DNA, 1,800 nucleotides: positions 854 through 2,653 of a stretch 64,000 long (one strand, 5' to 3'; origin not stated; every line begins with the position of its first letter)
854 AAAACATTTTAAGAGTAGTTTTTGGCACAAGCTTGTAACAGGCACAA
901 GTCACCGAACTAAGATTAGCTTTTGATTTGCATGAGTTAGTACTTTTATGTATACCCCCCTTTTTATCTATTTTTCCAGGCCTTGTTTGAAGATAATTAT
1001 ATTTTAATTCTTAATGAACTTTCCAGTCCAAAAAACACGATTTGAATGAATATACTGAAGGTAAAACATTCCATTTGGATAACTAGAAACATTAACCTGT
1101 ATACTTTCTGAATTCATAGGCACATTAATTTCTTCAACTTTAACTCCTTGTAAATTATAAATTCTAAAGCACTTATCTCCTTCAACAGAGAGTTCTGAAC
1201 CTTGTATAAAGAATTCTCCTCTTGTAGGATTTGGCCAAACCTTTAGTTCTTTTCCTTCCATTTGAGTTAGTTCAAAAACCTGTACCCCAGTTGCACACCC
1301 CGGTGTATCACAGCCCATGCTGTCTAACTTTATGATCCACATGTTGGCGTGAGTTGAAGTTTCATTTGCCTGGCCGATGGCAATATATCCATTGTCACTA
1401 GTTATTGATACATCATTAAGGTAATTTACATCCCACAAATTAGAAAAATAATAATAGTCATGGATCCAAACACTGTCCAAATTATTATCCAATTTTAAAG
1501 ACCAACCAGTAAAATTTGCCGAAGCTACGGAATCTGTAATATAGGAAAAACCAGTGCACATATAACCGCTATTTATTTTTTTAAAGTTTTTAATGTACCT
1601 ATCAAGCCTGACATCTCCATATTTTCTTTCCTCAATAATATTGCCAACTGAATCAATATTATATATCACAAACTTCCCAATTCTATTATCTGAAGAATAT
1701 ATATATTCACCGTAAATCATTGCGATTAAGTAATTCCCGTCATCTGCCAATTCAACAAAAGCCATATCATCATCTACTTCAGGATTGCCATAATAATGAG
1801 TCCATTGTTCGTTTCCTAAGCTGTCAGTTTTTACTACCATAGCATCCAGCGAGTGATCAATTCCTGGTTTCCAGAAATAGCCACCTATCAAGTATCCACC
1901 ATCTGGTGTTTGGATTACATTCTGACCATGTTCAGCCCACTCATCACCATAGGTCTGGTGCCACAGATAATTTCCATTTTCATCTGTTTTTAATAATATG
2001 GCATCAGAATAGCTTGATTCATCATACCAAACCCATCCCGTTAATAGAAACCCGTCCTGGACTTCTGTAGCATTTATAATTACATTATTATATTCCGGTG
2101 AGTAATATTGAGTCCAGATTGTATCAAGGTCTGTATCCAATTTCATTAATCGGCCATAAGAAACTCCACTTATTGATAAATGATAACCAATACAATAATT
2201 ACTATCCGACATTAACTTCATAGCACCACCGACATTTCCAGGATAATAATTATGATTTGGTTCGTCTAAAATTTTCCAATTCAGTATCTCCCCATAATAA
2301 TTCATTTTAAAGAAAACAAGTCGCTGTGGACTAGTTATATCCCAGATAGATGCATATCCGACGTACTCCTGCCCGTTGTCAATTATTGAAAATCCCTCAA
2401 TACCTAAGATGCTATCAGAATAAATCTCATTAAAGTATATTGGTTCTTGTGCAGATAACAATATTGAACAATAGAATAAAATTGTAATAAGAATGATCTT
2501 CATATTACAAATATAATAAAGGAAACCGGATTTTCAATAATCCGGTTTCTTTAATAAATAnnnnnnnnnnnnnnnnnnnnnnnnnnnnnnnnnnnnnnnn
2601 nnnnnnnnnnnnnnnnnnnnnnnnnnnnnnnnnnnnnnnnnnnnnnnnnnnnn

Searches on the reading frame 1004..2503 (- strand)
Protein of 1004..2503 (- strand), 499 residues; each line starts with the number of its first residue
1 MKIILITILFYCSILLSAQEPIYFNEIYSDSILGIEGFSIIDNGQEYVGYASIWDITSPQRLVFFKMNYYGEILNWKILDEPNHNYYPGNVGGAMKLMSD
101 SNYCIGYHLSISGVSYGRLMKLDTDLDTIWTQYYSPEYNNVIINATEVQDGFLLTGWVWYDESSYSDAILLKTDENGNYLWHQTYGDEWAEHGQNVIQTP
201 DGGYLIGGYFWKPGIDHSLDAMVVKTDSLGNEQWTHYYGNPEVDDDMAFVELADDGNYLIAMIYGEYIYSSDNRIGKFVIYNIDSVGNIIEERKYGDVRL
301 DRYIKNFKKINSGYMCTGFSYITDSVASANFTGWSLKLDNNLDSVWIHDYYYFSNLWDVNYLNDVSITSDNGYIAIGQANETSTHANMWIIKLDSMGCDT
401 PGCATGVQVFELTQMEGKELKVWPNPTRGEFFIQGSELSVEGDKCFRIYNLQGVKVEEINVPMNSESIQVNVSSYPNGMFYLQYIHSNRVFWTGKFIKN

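Call 8: search_protein_families(library=pfam, proteins=[window:1004-2503:-])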
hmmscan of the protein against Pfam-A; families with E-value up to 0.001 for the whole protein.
window:1004-2503:- (499 aa): 1 family
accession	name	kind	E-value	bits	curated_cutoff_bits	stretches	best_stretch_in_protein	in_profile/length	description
PF18962.6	Por_Secre_tail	-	8.4e-10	39.3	27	1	422-491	1-69/75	Secretion system C-terminal sorting domain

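Call 18: find_encoding_contigs(protein=window:1004-2503:-, flank=10000, max_places=10)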
Protein window:1004-2503:- (499 aa): 9 contigs read that carry it; 7 places shown.
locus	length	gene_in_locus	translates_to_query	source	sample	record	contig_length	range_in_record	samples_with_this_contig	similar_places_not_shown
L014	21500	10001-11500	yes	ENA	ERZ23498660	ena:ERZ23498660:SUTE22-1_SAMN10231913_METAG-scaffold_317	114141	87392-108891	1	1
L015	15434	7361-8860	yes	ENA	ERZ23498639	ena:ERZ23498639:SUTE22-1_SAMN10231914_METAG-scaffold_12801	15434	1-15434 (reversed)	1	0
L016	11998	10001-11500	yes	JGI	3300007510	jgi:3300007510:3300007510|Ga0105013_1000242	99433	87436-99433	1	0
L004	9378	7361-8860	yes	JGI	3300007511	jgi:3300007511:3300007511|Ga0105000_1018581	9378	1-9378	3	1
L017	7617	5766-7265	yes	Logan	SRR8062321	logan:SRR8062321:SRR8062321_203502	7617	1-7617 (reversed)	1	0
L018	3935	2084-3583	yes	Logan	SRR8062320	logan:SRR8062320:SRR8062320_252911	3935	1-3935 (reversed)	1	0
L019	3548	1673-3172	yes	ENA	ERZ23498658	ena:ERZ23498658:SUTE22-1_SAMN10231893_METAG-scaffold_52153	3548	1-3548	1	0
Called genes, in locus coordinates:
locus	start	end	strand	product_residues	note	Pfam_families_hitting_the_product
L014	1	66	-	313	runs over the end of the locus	PF14054:DUF4249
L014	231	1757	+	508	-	PF00749:tRNA-synt_1c, PF19269:Anticodon_2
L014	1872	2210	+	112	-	PF02152:FolB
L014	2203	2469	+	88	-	PF14375:Cys_rich_CWC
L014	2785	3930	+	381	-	PF17293:Arm-DNA-bind_5 (weak), PF13102:Phage_int_SAM_5, PF00589:Phage_integrase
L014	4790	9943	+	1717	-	PF18962:Por_Secre_tail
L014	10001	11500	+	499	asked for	PF18962:Por_Secre_tail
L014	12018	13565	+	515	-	PF22483:Mu-transpos_C_2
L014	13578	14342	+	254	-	PF01695:IstB_IS21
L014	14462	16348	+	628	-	PF05048:NosD, PF18962:Por_Secre_tail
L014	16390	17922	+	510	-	PF18962:Por_Secre_tail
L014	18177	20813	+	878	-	PF18962:Por_Secre_tail (faint), PF13860:FlgD_ig (faint)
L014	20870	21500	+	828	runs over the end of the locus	PF01095:Pectinesterase (faint), PF13860:FlgD_ig (faint)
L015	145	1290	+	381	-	PF17293:Arm-DNA-bind_5 (weak), PF13102:Phage_int_SAM_5, PF00589:Phage_integrase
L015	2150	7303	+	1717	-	PF18962:Por_Secre_tail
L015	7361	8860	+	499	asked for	PF18962:Por_Secre_tail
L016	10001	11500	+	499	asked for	PF18962:Por_Secre_tail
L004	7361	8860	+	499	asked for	PF18962:Por_Secre_tail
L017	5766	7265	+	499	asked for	PF18962:Por_Secre_tail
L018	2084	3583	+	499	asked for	PF18962:Por_Secre_tail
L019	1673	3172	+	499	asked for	PF18962:Por_Secre_tail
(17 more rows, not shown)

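Call 67: find_homologous_proteins(query=L014:18177-20813:+, max_evalue=1e-100)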
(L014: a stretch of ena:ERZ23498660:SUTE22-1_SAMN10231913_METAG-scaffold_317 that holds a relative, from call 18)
Query L014:18177-20813:+ (878 aa): 2 proteins with E <= 1e-100 among 8000 candidates.
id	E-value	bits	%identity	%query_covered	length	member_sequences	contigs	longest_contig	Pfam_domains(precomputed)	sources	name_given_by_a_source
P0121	0.0e+0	1683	100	85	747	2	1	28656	-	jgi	-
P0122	3.5e-156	540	53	55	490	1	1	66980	-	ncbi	ncbi:MAG: hypothetical protein R2750_04925 [Bacteroidales bacterium]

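Call 68: find_encoding_contigs(protein=P0121, flank=10000, max_places=5)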
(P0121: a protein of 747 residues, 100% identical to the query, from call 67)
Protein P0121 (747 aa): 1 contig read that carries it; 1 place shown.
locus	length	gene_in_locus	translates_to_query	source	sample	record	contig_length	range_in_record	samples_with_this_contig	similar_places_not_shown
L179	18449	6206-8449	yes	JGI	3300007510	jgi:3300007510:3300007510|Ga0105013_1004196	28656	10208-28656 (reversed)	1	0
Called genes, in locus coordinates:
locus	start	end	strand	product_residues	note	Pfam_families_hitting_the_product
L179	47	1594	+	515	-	PF22483:Mu-transpos_C_2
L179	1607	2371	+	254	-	PF01695:IstB_IS21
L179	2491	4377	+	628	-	PF05048:NosD, PF18962:Por_Secre_tail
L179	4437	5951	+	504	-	PF18962:Por_Secre_tail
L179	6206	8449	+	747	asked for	-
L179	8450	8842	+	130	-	PF18962:Por_Secre_tail (weak), PF13860:FlgD_ig (weak)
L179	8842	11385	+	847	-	PF01095:Pectinesterase (faint), PF13860:FlgD_ig (faint)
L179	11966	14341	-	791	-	PF19263:DUF5906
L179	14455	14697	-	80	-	-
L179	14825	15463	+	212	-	PF01381:HTH_3, PF13443:HTH_26 (faint)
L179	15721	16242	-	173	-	PF00258:Flavodoxin_1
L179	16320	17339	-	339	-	PF01073:3Beta_HSD, PF01370:Epimerase, PF02719:Polysacc_synt_2, PF04321:RmlD_sub_bind, PF07993:NAD_binding_4, PF08659:KR, PF13460:NAD_binding_10, PF16363:GDP_Man_Dehyd, +1 more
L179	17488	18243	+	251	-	PF13505:OMP_b-brl, PF13568:OMP_b-brl_2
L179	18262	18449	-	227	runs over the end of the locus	PF01810:LysE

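Call 78: search_protein_families(library=pfam, max_evalue=0.05, proteins=[L179:11966-14341:-, L179:14455-14697:-, L179:14825-15463:+, L179:8842-11385:+, L179:6206-8449:+])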
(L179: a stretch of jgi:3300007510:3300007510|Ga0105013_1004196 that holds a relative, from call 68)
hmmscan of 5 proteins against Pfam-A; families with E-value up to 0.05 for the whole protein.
L179:11966-14341:- (791 aa): 3 families
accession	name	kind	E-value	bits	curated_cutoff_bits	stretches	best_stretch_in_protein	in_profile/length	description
PF19263.5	DUF5906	-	2.5e-15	57.5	27.6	1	490-593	1-111/114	Family of unknown function (DUF5906)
PF05272.17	VapE-like_dom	-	7.8e-05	22.7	25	1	474-621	39-184/217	Virulence-associated protein E-like domain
PF12965.13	DUF3854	-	0.011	16.1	23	1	120-184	12-82/130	Domain of unknown function (DUF3854)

L179:14455-14697:- (80 aa): 2 families
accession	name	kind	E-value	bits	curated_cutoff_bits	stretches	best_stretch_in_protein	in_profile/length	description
PF12728.13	HTH_17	-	0.001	19.7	27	1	36-78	2-47/51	Helix-turn-helix domain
PF13412.12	HTH_24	-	0.042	13.9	21.9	0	40-62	26-48/48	Winged helix-turn-helix DNA-binding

L179:14825-15463:+ (212 aa): 4 families
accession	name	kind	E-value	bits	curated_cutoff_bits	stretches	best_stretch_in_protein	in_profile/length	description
PF01381.28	HTH_3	-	6.1e-08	33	23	1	6-58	1-54/55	Helix-turn-helix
PF13443.12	HTH_26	-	8.2e-06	26.4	22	1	5-60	1-58/63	Cro/C1-type HTH DNA-binding domain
PF13693.12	HTH_35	-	0.036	14.5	25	0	4-62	5-61/75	Winged helix-turn-helix DNA-binding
PF12844.13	HTH_19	-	0.041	14.2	30.2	0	4-48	2-47/64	Helix-turn-helix domain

L179:8842-11385:+ (847 aa): 3 families
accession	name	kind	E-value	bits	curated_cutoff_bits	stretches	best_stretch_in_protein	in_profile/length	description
PF01095.25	Pectinesterase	-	4.2e-06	26.2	27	1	79-127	2-54/298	Pectinesterase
PF13860.13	FlgD_ig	-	9.8e-06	25.9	27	1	778-831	22-76/79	FlgD Ig-like domain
PF18962.6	Por_Secre_tail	-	0.00091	19.9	27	1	759-833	1-67/75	Secretion system C-terminal sorting domain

L179:6206-8449:+ (747 aa): 1 family
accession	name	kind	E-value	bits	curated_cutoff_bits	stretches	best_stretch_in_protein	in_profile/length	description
PF07883.17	Cupin_2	-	0.036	14.2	27.2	0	627-657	33-63/70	Cupin domain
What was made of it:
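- Closest known: NBU1 / NBU2 mobilizable elements of Bacteroides. Same: An excisionase-like small HTH protein is present (call 78).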
